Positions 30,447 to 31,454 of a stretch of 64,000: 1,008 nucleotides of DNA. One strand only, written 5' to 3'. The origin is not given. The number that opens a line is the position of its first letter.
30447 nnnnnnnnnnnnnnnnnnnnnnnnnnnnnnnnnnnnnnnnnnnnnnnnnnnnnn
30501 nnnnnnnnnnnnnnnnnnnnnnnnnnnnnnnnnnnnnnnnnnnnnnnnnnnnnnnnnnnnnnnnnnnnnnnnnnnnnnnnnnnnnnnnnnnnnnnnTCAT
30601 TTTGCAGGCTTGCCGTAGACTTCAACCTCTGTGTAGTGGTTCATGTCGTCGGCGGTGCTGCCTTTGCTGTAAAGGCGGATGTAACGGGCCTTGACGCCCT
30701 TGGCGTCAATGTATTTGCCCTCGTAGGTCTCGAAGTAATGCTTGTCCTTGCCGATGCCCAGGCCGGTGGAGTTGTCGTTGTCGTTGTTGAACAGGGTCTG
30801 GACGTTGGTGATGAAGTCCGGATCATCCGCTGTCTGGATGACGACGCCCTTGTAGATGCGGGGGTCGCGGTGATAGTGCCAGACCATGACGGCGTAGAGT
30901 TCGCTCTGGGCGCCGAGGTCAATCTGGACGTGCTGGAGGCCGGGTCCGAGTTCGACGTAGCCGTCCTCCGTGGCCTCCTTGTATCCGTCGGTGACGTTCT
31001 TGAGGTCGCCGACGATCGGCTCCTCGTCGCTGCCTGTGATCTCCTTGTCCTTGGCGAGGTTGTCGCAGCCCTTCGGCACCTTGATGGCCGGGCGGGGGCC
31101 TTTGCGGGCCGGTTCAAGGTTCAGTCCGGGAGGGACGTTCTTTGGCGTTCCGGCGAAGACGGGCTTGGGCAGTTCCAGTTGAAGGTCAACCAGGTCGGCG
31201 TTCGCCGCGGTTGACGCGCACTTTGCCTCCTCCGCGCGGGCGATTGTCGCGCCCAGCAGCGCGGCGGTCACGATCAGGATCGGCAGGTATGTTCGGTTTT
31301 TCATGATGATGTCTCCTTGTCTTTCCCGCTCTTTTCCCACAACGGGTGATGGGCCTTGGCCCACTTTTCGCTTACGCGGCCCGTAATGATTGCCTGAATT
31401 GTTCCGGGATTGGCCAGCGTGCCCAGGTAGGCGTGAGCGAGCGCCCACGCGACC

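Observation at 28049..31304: ApbE flavin transferase embedded between cytochromes and a GT-C membrane protein: the flavinylated target is not obvious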

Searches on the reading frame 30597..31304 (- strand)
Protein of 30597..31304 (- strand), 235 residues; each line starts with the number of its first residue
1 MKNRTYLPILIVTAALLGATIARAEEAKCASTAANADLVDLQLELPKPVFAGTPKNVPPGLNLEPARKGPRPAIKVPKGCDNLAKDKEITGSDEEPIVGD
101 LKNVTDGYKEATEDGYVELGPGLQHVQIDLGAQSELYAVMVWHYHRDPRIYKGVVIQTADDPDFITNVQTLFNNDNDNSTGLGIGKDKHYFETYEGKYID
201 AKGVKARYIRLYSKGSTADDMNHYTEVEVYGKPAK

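Call 4: search_protein_families(library=pfam, proteins=[window:30597-31304:-], max_evalue=0.01)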
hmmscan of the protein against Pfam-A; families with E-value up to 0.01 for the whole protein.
window:30597-31304:- (235 aa): 2 families
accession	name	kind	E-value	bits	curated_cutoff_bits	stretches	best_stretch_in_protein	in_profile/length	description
PF22633.2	F5_F8_type_C_2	-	0.00038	21.5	27.8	1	123-199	19-89/91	NedA-like, galactose-binding domain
PF00754.31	F5_F8_type_C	-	0.00041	20.9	28.2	1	120-226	34-126/127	F5/8 type C domain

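Call 5: search_protein_families(library=ncbifam, proteins=[window:30597-31304:-], max_evalue=0.01)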
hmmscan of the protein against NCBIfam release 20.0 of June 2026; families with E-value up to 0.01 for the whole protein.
window:30597-31304:- (235 aa): 0 families

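Call 74: find_homologous_proteins(query=window:30597-31304:-)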
Query window:30597-31304:- (235 aa): 7742 proteins with E <= 0.001 among 8000 candidates; the best 120 are listed.
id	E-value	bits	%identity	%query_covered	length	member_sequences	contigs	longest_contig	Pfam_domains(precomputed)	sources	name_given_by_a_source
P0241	2.3e-155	533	100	100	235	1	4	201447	-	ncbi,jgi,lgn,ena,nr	ncbi:MAG TPA: hypothetical protein PL033_09240 [Candidatus Brocadiia bacterium]|nr:hypothetical prot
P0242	7.5e-133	459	56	82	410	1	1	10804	PF00754.32,PF22633.4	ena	-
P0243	1.1e-121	423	79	100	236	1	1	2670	-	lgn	-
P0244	1.8e-107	376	-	-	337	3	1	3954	PF00754.32,PF22633.4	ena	-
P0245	1.0e-104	367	-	-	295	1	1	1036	PF00754.32,PF22633.4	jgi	jgi:hypothetical protein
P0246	5.1e-98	345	-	-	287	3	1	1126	PF00754.32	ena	-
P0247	6.8e-94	332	-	-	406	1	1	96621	PF00754.32,PF22633.4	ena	-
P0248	9.6e-94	331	-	-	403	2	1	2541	PF00754.32,PF22633.4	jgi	-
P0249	1.3e-92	328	67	91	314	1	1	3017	PF22633.4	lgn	-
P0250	1.9e-90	321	69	86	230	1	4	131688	PF00754.32,PF22633.4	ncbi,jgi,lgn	ncbi:MAG: hypothetical protein HRF50_04785 [Phycisphaerae bacterium]|jgi:hypothetical protein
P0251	3.2e-90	320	68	86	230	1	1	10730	PF00754.32,PF22633.4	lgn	-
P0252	1.3e-89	318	63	95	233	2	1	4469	PF00754.32,PF22633.4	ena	-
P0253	1.6e-89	317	65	90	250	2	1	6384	PF00754.32,PF22633.4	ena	-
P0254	2.6e-89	317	62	95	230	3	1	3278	-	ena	-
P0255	2.9e-89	317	67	86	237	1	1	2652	PF00754.32,PF22633.4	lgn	-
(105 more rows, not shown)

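Call 81: predict_structure(alignment_id=A4)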
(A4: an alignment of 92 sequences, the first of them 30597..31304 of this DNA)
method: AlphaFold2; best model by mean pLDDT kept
length: 235 residues; sequences in the alignment: 92
mean_pLDDT: 86.0   pTM: 0.79
mean pLDDT of the five models: 86.0, 86.0, 85.7, 84.3, 83.5
residues with pLDDT >= 90: 143; 70-90: 50; 50-70: 29; < 50: 13
segments of 3 or more residues with pLDDT < 50: 1-3, 27-32
pLDDT, mean of each block of 10 residues (from residue 1): 57 55 49 71 79 76 86 94 97 95 91 89 97 98 86 97 98 97 96 89 98 89 93 93
secondary structure, 60 per line:
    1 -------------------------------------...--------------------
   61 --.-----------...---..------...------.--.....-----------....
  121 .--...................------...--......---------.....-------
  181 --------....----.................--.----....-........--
elements in order: E38-40 E75-77 E89-91 H101-105 E117-121 E124-142 E149-151 E154-159 E169-173 E189-192 E197-213 E221-224 E226-233

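Call 83: fold_search(model_id=the predicted structure, library=pdb)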
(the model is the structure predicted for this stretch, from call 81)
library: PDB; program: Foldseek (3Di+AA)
matches with E <= 10: 1225; with E <= 0.001: 265
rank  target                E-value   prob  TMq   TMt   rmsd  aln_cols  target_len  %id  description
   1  7q1w_A                1.8e-08  1.00  0.50  0.16   5.3       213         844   19  Ruminococcus gnavus ATC29149 endo-beta-1,4-galactosidase (RgGH98) E411A in complex with blood group A (BgA II) tetrasa (released 2022-03-16)
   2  7pmo_D                4.8e-08  1.00  0.48  0.15   6.0       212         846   19  Ruminococcus gnavus ATC29149 endo-beta-1,4-galactosidase (RgGH98) (released 2022-02-02)
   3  2vc9                  6.1e-08  1.00  0.47  0.14   3.0       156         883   19  Family 89 Glycoside Hydrolase from Clostridium perfringens in complex with 2-acetamido-1,2-dideoxynojirmycin (released 2008-03-18)
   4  7q20_G                6.4e-08  1.00  0.50  0.15   5.7       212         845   18  Ruminococcus gnavus ATC29149 endo-beta-1,4-galactosidase (RgGH98) in complex with blood group A trisaccharide (released 2022-02-02)
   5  7pmo_G                6.4e-08  1.00  0.48  0.15   6.0       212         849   19  Ruminococcus gnavus ATC29149 endo-beta-1,4-galactosidase (RgGH98) (released 2022-02-02)
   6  4zy9_A                7.2e-08  1.00  0.46  0.77   3.9       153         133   22  X-ray crystal structure of selenomethionine-labelled V110M mutant of chitosan-binding module 1 derived from chitosanas (released 2016-04-13)
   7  7q20_A                8.0e-08  1.00  0.50  0.15   5.7       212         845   18  Ruminococcus gnavus ATC29149 endo-beta-1,4-galactosidase (RgGH98) in complex with blood group A trisaccharide (released 2022-02-02)
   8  7d29                  9.0e-08  1.00  0.46  0.78   3.9       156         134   19  CBM32 of AlyQ (released 2020-12-30)
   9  2vcb                  9.5e-08  1.00  0.47  0.14   3.0       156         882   19  Family 89 Glycoside Hydrolase from Clostridium perfringens in complex with PUGNAc (released 2008-03-18)
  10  7d2a_A                1.0e-07  1.00  0.46  0.80   2.6       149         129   19  CBM32 of AlyQ in complex with 4,5-unsaturated mannuronic acid (released 2020-12-30)
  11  4a4a_A                1.1e-07  1.00  0.47  0.13   3.0       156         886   18  CpGH89 (E483Q, E601Q), from Clostridium perfringens, in complex with its substrate GlcNAc-alpha-1,4-galactose (released 2012-04-04)
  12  7mfk                  1.3e-07  1.00  0.47  0.13   3.0       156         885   18  Structure of the Clostridium perfringens GH89 in complex with alpha-HNJNAc (released 2021-07-28)
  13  2vca                  1.5e-07  1.00  0.47  0.13   3.0       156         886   18  Family 89 glycoside hydrolase from Clostridium perfringens in complex with beta-N-acetyl-D-glucosamine (released 2008-03-18)
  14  2j22                  2.0e-07  1.00  0.46  0.75   3.5       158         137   19  Structure of a Streptococcus pneumoniae fucose binding module, SpX-3 (released 2006-09-06)
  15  5xnr                  2.2e-07  1.00  0.47  0.30   3.2       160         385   18  Truncated AlyQ with CBM32 and alginate lyase domains (released 2018-06-13)
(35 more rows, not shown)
